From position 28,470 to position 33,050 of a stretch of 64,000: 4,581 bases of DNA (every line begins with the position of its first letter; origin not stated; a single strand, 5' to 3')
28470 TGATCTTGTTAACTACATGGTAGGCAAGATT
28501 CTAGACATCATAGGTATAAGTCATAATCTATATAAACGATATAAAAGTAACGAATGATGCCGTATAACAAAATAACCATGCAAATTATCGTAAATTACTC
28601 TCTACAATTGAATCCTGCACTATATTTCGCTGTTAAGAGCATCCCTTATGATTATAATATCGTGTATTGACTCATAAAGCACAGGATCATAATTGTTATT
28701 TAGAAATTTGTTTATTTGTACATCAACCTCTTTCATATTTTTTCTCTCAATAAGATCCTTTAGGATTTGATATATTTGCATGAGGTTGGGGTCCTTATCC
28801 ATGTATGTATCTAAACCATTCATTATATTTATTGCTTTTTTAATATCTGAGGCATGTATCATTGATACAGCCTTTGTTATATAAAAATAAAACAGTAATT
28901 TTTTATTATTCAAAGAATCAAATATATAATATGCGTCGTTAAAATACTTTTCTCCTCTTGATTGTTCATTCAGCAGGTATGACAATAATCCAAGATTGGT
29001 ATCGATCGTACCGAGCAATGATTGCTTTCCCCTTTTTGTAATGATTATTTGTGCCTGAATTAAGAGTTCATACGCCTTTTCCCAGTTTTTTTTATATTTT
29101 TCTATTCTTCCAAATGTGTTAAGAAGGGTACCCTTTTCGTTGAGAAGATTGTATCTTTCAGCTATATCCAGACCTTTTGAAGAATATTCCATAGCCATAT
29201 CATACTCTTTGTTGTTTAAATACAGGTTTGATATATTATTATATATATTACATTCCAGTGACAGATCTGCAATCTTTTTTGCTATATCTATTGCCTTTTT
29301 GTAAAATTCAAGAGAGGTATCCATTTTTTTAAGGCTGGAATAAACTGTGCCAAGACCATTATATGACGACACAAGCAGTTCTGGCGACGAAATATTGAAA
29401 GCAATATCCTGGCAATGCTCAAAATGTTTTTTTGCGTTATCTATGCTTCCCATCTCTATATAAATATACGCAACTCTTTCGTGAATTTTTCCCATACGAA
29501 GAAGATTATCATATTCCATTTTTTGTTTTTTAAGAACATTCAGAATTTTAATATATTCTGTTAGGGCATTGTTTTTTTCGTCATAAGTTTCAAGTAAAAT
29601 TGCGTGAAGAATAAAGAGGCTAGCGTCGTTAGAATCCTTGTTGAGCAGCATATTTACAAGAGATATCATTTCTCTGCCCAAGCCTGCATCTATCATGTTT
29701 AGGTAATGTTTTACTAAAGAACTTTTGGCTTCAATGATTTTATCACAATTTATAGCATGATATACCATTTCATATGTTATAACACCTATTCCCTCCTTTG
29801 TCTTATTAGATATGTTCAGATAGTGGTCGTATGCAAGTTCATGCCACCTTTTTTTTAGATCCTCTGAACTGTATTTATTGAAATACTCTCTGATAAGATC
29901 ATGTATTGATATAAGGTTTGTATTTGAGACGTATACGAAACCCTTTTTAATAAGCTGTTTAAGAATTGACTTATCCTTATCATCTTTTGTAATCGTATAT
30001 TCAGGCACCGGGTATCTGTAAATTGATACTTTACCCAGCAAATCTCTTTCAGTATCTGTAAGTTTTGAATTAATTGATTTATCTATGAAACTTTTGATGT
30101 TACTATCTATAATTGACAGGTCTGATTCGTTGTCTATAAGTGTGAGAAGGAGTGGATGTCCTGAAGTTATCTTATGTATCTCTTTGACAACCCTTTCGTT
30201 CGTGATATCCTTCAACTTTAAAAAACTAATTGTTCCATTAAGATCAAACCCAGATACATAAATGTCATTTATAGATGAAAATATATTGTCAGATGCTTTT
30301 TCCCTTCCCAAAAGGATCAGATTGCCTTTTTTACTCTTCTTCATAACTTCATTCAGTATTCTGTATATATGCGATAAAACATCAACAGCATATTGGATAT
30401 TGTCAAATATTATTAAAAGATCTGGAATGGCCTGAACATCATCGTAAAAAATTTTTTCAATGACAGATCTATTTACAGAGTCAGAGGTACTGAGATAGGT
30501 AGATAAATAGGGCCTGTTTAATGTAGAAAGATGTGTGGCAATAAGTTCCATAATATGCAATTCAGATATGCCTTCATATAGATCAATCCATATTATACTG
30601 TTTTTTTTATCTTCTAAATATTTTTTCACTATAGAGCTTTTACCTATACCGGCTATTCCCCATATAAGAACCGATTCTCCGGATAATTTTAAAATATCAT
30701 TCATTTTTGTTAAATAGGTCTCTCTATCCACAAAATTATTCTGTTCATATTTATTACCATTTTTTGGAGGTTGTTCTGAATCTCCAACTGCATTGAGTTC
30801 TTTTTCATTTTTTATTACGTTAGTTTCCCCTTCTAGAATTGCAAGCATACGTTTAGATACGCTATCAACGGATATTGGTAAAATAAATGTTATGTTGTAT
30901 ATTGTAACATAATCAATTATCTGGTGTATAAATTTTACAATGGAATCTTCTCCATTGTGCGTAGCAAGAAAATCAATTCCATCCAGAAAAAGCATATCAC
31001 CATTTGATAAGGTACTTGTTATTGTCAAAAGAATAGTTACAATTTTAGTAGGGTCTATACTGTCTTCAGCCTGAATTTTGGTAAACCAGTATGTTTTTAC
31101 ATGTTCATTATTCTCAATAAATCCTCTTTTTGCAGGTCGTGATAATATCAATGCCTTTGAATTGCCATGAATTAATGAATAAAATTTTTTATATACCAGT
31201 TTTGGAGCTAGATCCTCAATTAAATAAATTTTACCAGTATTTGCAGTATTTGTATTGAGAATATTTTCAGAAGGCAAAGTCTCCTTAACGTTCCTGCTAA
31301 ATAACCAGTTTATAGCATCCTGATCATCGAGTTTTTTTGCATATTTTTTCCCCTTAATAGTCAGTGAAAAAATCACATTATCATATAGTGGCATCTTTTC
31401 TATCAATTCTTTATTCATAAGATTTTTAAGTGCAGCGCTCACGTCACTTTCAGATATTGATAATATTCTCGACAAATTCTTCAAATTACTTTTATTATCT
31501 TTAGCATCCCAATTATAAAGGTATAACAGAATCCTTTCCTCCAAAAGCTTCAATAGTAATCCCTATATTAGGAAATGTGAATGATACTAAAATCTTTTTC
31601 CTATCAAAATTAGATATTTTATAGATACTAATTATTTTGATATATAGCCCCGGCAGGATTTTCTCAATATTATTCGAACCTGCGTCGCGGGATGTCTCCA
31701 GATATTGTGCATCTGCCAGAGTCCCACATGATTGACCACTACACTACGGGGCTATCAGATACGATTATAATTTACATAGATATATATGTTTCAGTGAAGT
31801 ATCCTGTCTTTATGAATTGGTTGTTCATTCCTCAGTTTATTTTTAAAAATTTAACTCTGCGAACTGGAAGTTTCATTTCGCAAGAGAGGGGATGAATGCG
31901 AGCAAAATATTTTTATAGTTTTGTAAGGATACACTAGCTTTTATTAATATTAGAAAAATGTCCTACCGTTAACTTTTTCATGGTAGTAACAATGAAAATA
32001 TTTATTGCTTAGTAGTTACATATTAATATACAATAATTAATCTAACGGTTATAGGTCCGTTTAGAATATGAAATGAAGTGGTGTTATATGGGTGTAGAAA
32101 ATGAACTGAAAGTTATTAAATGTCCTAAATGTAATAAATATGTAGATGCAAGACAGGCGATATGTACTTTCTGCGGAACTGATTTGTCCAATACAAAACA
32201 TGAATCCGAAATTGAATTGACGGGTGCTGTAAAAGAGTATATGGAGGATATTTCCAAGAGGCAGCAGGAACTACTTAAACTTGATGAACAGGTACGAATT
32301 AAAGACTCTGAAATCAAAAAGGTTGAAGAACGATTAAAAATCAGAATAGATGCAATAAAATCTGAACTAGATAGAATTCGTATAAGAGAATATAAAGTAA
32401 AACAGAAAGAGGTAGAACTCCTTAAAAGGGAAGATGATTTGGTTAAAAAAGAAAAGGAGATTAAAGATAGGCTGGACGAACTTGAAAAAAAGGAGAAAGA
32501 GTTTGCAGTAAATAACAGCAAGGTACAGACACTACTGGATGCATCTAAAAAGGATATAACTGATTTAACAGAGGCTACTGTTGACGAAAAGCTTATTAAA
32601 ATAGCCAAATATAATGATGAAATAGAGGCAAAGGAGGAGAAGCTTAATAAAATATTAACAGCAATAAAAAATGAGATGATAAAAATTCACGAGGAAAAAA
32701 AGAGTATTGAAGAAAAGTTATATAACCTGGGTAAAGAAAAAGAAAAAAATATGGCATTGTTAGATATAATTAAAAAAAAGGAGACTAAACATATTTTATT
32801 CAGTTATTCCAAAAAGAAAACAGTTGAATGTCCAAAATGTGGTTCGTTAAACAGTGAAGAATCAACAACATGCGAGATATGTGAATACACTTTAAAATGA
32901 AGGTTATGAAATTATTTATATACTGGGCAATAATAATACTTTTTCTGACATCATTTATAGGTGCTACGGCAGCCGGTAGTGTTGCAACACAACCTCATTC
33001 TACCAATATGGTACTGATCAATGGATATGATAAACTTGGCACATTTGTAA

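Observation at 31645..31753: tRNA-Gln(CUG) with two insertions, one at a non-canonical T-loop position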

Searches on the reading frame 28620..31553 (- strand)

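Call 10: search_protein_families(library=pfam, proteins=[window:28620-31553:-])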
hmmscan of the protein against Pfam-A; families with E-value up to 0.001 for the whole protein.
window:28620-31553:- (977 aa): 12 families
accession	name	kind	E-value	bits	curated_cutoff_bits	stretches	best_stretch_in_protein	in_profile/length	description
PF05763.18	DUF835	-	1.1e-18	67.8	33.1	1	124-243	12-135/136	Protein of unknown function (DUF835)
PF13424.12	TPR_12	-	7.4e-16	58.6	30.1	1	690-760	5-77/77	Tetratricopeptide repeat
PF13181.12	TPR_8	-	3.4e-13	49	25.7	1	729-760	2-33/34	Tetratricopeptide repeat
PF13374.12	TPR_10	-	1.9e-08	34.5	27.5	0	728-761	2-35/42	Tetratricopeptide repeat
PF00515.34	TPR_1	-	2.1e-07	30.9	27.8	1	730-758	3-31/34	Tetratricopeptide repeat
PF07719.23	TPR_2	-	2.2e-07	30.9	27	0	730-759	3-32/34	Tetratricopeptide repeat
PF13401.12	AAA_22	-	3.1e-07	31.2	27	1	294-421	7-127/130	AAA domain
PF13191.12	AAA_16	-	1.9e-05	25.6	32.6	1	274-391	2-146/167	AAA ATPase domain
PF24885.1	TPR_NPHP3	-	0.00017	21.5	100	1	659-802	70-217/239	Nephrocystin-3 TPR domain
PF01978.25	TrmB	-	0.00029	21.1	25.6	0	20-53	21-54/68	Sugar-specific transcriptional regulator TrmB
PF13173.12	AAA_14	-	0.00048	20.6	27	0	294-416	4-97/129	AAA domain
PF14938.12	SNAP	-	0.00079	19.4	25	0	644-783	55-190/282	Soluble NSF attachment protein, SNAP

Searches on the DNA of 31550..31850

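Call 5: search_rna_families(source=window, start=31550, end=31850, threshold=evalue, max_evalue=10, show_alignments=4)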
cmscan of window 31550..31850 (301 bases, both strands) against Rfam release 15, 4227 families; matches with E-value up to 10: 3.
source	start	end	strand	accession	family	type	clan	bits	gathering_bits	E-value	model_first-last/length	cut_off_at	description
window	31578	31708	-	RF00557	L10_leader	Cis-reg; leader;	-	16.6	44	1.5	1-138/138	no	Ribosomal protein L10 leader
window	31627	31673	-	RF02765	Ysr209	Gene; sRNA;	-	13.6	59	8.1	1-46/46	no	Yersinia sRNA 209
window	31598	31652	+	RF01419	IsrR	Gene; antisense;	-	10.3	52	7.8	130-187/187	no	Antisense RNA which regulates isiA expression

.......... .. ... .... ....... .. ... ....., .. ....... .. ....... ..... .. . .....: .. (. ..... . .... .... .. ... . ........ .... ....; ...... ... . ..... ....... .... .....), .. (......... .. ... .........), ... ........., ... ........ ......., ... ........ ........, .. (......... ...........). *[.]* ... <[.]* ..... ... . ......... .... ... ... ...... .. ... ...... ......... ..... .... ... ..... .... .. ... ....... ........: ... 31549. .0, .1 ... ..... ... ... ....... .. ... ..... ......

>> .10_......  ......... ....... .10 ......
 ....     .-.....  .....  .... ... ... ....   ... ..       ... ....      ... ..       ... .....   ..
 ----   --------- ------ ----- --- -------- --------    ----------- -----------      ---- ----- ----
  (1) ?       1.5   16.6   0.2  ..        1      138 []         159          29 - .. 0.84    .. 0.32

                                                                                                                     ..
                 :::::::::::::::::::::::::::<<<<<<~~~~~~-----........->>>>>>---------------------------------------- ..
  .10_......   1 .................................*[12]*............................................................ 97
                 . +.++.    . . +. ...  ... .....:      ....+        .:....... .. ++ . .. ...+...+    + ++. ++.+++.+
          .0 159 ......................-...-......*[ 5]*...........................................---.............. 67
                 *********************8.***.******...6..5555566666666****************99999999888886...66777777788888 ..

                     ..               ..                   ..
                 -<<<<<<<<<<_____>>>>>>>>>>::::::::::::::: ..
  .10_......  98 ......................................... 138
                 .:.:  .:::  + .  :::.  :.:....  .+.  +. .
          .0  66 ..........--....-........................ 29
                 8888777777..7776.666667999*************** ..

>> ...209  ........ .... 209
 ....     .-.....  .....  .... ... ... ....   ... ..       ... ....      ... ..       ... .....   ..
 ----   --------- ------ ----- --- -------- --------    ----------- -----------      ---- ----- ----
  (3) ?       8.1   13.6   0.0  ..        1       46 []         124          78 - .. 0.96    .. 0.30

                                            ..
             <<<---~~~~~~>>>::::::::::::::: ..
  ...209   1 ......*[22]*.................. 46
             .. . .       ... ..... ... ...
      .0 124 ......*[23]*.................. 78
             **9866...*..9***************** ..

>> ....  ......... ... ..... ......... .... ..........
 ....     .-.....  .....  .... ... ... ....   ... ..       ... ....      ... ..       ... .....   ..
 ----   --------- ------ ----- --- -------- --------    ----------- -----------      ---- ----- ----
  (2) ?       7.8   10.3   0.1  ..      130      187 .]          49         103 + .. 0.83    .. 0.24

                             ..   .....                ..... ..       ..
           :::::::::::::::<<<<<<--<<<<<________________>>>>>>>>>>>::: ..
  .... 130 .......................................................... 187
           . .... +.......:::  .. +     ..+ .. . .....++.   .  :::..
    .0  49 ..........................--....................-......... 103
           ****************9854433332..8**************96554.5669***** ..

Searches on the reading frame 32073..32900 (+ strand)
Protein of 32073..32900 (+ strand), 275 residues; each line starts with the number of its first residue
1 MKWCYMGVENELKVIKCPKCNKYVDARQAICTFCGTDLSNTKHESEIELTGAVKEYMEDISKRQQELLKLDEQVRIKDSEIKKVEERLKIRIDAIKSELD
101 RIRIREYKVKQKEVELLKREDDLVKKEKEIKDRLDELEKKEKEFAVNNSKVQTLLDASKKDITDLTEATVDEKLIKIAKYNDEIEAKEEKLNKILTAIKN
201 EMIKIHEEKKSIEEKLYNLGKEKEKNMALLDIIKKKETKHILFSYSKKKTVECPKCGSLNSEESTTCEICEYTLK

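Call 10: search_protein_families(library=pfam, proteins=[window:32073-32900:+])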
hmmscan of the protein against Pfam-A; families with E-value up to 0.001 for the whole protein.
window:32073-32900:+ (275 aa): 5 families
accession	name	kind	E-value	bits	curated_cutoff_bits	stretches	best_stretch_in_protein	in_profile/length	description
PF13248.11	Zn_ribbon_3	-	3.2e-09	36.4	27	1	250-272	2-24/26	zinc-ribbon domain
PF13240.11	Zn_Ribbon_1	-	3.5e-06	27.1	25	0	16-38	1-23/23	zinc-ribbon domain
PF12773.13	DZR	-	1.4e-05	25.6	27.3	0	13-35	23-45/45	Double zinc ribbon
PF24460.1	DUF7575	-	0.0001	22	28.5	0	15-38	4-27/28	Domain of unknown function (DUF7575)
PF12172.15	zf-ChsH2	-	0.00026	21.1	23.2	0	9-36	6-33/37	ChsH2, rubredoxin-like zinc ribbon domain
